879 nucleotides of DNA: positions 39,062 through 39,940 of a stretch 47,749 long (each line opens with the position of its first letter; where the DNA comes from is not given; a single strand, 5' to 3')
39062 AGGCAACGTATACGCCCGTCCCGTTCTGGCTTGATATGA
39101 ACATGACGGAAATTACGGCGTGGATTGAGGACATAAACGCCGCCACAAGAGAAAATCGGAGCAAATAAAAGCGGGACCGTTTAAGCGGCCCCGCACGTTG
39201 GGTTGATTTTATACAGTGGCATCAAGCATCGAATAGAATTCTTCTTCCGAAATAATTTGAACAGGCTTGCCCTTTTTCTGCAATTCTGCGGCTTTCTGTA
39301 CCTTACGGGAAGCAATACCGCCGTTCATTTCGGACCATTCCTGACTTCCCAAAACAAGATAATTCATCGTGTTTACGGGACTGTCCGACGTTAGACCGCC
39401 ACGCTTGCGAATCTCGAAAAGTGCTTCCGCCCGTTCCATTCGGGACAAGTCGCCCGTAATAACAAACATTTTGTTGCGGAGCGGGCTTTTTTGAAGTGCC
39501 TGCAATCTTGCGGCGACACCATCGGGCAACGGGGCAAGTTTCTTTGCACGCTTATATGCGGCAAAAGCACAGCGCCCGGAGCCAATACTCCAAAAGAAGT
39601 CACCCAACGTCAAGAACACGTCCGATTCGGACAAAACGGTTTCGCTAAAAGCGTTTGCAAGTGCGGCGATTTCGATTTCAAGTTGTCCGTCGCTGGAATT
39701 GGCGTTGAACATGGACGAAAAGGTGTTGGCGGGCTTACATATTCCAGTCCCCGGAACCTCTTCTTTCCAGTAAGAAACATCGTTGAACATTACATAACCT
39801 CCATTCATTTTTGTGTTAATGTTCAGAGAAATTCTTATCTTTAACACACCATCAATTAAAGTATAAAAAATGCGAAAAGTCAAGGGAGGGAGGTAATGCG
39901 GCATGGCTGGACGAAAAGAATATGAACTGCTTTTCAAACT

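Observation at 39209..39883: Reverse-strand BRCT-domain gene wedged between the tail chaperone and the tape measure gene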

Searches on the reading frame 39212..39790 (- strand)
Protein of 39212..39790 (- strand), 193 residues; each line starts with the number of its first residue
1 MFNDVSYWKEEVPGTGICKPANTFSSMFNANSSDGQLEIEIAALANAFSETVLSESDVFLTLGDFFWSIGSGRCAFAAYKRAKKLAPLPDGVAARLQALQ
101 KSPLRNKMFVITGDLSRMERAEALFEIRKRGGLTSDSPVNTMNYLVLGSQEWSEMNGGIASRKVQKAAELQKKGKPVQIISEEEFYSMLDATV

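Call 3: search_protein_families(library=pfam, proteins=[window:39212-39790:-], max_evalue=1)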
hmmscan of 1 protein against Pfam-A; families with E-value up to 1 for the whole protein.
window:39212-39790:- (193 aa): 2 families
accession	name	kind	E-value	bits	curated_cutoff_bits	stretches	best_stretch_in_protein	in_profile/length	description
PF00533.33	BRCT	-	0.0015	19.2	21.3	1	102-169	4-60/78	BRCA1 C Terminus (BRCT) domain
PF23914.1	TPR_CcmH_CycH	-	0.14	12.4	42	0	60-93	54-87/158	Cytochrome c-type biogenesis protein H TPR domain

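Call 4: search_protein_families(library=phrogs, proteins=[window:39212-39790:-], max_evalue=1)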
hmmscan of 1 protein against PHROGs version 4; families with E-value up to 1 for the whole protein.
window:39212-39790:- (193 aa): 3 families
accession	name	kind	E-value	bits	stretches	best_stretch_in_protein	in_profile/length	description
phrog_3989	-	unknown function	2.4e-11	44.5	1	102-190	205-293/296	-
phrog_3869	-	DNA, RNA and nucleotide metabolism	0.00017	21.2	1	97-189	574-653/656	NAD-dependent DNA ligase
phrog_2561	-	DNA, RNA and nucleotide metabolism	0.00039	21.7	1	98-190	82-161/167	DNA ligase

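Call 5: search_solved_structures(query=window:39212-39790:-, max_evalue=10, show_alignments=3)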
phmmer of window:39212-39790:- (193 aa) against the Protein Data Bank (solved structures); distinct sequences matched with E-value up to 10: 4.
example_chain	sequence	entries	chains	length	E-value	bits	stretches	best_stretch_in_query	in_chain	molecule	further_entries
1l7b_A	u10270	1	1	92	0.0023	21.3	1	104-166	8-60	DNA LIGASE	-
2k6g_A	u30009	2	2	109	0.0055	20.1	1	102-152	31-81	Replication factor C subunit 1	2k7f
2ebu_A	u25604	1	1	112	0.0069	19.7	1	103-152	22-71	Replication factor C subunit 1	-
9vse_A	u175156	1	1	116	0.84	12.9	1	105-155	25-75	DNA ligase A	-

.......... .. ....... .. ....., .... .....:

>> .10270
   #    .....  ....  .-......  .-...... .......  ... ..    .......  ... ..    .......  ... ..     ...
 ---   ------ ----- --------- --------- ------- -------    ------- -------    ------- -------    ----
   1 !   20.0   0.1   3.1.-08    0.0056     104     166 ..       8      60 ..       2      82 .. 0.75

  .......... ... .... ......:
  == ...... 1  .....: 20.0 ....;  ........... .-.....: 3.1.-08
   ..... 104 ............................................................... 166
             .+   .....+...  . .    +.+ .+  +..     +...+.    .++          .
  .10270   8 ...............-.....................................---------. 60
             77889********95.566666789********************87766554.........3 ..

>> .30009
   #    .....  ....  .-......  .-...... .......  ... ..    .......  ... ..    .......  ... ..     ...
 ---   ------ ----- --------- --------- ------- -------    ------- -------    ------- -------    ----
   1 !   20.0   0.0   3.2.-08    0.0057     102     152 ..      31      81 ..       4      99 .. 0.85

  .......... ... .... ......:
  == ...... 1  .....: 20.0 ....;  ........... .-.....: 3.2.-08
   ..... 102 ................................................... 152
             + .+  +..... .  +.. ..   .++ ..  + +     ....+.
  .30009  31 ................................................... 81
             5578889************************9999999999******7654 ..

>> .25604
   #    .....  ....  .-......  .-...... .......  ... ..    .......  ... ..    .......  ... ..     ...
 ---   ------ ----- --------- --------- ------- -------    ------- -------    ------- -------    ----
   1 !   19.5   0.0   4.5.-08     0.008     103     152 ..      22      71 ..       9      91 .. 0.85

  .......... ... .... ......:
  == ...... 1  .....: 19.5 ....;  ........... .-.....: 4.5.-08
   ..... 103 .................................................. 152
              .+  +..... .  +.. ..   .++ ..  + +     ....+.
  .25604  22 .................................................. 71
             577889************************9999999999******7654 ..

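Call 8: find_homologous_proteins(query=window:39212-39790:-, max_evalue=0.001)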
Query window:39212-39790:- (193 aa): 34 proteins with E <= 0.001 among 239 candidates.
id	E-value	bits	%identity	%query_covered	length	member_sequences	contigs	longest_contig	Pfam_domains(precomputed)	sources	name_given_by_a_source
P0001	1.2e-120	418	99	100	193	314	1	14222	-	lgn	-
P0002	7.9e-100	350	89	100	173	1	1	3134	-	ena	-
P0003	2.6e-94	332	79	98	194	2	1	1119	-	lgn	-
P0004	3.2e-88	312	74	99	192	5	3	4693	-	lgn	-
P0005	3.7e-88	312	76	99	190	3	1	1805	-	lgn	-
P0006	4.1e-87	309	75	99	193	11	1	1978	-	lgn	-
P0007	4.3e-87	309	75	98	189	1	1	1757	-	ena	-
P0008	6.1e-87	308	73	99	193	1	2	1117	-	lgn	-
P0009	1.4e-86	307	74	98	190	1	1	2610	-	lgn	-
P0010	3.1e-86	306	75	98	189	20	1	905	-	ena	-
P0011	9.1e-85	301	74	99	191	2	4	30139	-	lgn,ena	-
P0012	1.4e-84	301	73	98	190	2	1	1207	-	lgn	-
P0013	5.1e-84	299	72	98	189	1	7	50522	-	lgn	-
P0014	7.7e-84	298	74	98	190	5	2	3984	-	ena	-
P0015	6.2e-83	295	75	99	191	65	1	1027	-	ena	-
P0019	1.1e-74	268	93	70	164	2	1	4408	-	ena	-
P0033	8.4e-28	116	52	81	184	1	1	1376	-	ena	-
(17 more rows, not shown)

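Call 10: find_encoding_contigs(protein=P0013, flank=10000, max_places=4)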
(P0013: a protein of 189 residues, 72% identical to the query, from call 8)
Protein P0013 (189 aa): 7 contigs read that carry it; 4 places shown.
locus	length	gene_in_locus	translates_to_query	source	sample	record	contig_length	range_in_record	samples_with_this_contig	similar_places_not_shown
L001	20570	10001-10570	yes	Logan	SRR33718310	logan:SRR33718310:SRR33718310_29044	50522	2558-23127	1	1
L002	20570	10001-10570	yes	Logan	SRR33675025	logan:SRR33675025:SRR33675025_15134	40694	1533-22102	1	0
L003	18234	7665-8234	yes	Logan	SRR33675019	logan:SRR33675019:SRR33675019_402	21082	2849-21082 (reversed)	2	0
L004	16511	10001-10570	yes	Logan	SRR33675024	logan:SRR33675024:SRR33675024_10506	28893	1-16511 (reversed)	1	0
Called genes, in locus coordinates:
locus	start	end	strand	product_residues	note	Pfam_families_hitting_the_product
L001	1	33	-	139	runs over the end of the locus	PF22296:bAvd (faint)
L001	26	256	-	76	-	-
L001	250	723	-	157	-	-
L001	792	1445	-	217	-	-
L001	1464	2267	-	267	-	PF12571:Phage_tail_fib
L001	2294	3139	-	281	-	PF09684:Tail_P2_I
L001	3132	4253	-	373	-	PF04865:Baseplate_J, PF26078:Baseplate_J_M, PF26079:Baseplate_J_C (weak)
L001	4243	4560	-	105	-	-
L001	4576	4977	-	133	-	PF06995:Phage_P2_GpU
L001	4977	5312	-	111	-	-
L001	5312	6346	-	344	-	PF05954:Phage_GPD, PF24032:YQBQ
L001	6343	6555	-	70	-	PF05489:Phage_tail_X (weak)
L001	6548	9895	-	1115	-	PF10145:PhageMin_Tail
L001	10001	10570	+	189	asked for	-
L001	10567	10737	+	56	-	-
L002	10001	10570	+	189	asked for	-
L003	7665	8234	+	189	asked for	-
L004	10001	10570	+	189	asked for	-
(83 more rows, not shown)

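Call 13: search_protein_families(library=padloc, proteins=[window:39212-39790:-], max_evalue=1)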
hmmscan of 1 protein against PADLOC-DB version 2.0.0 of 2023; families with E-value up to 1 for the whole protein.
window:39212-39790:- (193 aa): 0 families

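Call 14: search_protein_families(library=ncbifam, proteins=[window:39212-39790:-], max_evalue=1)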
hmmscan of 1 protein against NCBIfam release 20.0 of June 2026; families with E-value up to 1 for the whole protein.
window:39212-39790:- (193 aa): 4 families
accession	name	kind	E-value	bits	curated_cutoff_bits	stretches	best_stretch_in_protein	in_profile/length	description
NF004844.0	PRK06195.1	equivalog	2.8e-16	59.8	373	1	95-190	212-307/309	DNA polymerase III subunit epsilon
TIGR00575.1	dnlj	equivalog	2.8e-07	29.3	444.45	1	97-185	578-652/652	NAD-dependent DNA ligase LigA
NF005932.1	PRK07956.1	equivalog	2.9e-07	29.4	369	1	95-189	584-664/664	NAD-dependent DNA ligase LigA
NF010931.0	PRK14351.1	equivalog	0.00051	18.7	1051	1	101-190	607-683/692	NAD-dependent DNA ligase LigA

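Call 19: predict_structure(alignment_id=A1)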
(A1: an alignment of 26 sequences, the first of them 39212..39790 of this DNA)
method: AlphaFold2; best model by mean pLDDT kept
length: 193 residues; sequences in the alignment: 26
mean_pLDDT: 84.0   pTM: 0.77
mean pLDDT of the five models: 84.0, 82.8, 82.6, 81.3, 70.4
residues with pLDDT >= 90: 96; 70-90: 64; 50-70: 31; < 50: 2
segments of 3 or more residues with pLDDT < 50: none
pLDDT, mean of each block of 10 residues (from residue 1): 54 58 62 86 90 93 91 94 96 94 91 86 88 84 88 71 88 92 91 71
secondary structure, 60 per line:
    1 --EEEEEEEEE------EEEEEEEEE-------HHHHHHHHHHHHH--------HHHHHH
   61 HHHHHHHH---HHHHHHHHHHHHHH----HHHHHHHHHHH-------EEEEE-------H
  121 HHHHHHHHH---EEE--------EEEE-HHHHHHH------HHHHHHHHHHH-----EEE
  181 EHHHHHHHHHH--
elements in order: E3-11 E18-26 H34-46 H55-68 H72-85 H90-100 E108-112 H120-129 E133-135 E144-147 H149-155 H162-172 E178-181 H182-191

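Call 23: search_protein_representatives(alignment_id=A1)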
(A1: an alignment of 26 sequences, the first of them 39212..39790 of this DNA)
Query: 26 sequences, 191 profile positions. Proteins with E-value up to 0.001 (for the whole library): 1557; up to 1e-10: 161; up to 1e-30: 16. The best 150 are listed.
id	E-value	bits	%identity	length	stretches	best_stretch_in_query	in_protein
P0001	2.8e-101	353.4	-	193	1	1-189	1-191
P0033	6.7e-58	211.9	-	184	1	16-189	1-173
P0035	4.0e-54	199.6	-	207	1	6-189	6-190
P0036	1.3e-50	188.1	-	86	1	106-190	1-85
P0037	1.6e-40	155.2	-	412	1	98-190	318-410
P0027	1.3e-39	152.3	-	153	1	1-114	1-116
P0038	1.2e-38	149.1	-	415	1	87-187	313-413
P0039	2.2e-37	145.0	-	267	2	98-189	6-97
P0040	6.6e-36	140.2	-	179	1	100-188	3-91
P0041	1.1e-33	132.9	-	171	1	100-189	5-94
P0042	1.5e-33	132.4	-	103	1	98-189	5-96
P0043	4.0e-33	131.1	-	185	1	73-188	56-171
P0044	5.3e-32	127.4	-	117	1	99-189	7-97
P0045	1.1e-31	126.4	-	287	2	101-189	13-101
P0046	1.6e-31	125.9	-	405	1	77-188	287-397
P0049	2.0e-30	122.3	-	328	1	97-189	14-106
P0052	1.8e-28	115.9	-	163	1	51-189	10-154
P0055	2.3e-26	109.1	-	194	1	26-188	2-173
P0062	2.3e-17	79.7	-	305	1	99-188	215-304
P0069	4.1e-15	72.4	-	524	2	92-189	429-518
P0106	8.7e-13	64.7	-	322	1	29-189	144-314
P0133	8.4e-12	61.5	-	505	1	20-189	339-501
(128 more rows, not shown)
